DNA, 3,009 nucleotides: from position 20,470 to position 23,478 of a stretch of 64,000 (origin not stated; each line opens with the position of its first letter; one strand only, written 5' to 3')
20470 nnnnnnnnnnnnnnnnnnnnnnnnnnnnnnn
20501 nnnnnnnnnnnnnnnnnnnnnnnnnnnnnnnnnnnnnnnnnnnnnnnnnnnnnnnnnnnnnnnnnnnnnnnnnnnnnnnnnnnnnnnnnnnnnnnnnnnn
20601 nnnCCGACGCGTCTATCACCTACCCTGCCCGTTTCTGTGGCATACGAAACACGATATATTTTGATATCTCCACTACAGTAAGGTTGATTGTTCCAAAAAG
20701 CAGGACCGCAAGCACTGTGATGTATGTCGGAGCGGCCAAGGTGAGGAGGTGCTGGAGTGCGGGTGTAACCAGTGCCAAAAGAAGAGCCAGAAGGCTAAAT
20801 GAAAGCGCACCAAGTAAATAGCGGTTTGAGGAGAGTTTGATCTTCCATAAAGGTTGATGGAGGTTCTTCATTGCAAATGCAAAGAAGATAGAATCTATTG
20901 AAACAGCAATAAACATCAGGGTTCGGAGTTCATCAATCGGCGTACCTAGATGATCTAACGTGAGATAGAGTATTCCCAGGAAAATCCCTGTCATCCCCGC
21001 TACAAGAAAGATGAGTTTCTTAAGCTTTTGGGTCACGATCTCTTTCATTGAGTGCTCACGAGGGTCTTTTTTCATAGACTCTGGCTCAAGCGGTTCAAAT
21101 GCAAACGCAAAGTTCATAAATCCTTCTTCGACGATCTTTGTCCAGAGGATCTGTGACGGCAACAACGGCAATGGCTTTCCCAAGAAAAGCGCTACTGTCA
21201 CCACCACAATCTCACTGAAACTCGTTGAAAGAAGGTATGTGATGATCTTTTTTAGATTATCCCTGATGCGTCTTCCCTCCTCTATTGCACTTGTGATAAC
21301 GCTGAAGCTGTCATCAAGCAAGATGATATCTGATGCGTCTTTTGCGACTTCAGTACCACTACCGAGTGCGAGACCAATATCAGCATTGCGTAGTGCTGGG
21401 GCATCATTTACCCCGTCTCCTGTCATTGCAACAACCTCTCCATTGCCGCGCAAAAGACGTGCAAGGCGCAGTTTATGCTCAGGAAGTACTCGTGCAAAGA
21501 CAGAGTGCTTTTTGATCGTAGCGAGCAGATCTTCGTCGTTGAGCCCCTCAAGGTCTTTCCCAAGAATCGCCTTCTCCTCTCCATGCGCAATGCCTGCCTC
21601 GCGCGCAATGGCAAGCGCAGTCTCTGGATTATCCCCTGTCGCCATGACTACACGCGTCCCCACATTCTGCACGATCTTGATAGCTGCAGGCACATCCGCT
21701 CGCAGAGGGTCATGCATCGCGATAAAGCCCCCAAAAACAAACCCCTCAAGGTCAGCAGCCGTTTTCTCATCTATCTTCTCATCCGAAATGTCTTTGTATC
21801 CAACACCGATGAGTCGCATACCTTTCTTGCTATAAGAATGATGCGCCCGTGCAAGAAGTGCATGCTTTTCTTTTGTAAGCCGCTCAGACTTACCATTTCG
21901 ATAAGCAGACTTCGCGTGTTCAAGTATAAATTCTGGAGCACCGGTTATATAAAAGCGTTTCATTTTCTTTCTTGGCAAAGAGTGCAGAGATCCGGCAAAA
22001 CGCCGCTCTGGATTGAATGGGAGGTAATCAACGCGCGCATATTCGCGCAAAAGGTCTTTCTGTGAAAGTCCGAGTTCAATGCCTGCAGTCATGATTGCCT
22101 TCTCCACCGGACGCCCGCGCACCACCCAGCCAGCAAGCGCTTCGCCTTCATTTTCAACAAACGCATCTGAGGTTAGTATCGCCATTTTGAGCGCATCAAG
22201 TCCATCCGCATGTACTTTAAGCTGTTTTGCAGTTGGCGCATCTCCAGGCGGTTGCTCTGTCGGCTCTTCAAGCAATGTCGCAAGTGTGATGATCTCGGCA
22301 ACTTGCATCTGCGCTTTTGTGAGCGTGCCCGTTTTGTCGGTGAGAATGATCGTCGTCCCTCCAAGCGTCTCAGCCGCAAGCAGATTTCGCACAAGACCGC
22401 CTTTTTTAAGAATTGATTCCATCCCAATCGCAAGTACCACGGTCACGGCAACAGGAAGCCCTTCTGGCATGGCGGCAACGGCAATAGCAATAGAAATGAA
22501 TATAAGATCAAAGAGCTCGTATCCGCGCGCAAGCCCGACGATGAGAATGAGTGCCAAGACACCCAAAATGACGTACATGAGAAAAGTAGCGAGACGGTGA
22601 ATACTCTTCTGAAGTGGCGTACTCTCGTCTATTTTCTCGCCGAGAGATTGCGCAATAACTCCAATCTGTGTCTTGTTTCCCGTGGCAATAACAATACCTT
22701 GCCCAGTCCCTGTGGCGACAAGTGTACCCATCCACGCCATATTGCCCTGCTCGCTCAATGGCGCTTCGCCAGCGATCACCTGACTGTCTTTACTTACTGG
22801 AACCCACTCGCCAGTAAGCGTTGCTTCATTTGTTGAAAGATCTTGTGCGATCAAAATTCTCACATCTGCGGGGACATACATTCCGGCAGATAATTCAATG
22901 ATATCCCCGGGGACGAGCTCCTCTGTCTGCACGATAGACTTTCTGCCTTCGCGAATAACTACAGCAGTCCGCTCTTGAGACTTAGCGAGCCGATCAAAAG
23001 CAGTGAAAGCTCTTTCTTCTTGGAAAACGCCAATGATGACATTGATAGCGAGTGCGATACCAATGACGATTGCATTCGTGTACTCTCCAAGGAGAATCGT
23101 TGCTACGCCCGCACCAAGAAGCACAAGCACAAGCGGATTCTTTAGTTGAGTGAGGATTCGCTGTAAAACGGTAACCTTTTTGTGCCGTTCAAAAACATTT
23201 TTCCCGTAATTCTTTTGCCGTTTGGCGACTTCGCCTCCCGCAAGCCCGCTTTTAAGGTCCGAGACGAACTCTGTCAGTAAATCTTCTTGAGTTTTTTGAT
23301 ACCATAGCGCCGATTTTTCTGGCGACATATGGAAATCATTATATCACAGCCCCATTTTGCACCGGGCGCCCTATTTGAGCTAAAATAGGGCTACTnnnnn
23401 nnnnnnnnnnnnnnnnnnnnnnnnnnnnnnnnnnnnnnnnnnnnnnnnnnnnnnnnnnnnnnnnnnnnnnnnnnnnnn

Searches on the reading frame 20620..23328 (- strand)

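Call 22: search_protein_families(library=pfam, proteins=[window:20620-23328:-])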
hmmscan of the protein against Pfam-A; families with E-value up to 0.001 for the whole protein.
window:20620-23328:- (902 aa): 6 families
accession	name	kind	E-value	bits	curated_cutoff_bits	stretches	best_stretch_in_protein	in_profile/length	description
PF00122.25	E1-E2_ATPase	-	1.4e-44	152.3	28.1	1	117-308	2-180/181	E1-E2 ATPase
PF00689.26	Cation_ATPase_C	-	1.8e-27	96.7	27.3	1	719-892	1-175/175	Cation transporting ATPase, C-terminus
PF00702.32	Hydrolase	-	3.2e-19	70.5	26.4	1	327-650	3-191/191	haloacid dehalogenase-like hydrolase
PF00690.31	Cation_ATPase_N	-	4.7e-17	61.8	20.4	1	9-75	1-67/69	Cation transporter/ATPase, N-terminus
PF13246.12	Cation_ATPase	-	1.9e-09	37.9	21.7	1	391-473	8-89/91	Cation transport ATPase (P-type)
PF08282.18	Hydrolase_3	-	8.6e-05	22.8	20.9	0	622-673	195-246/255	haloacid dehalogenase-like hydrolase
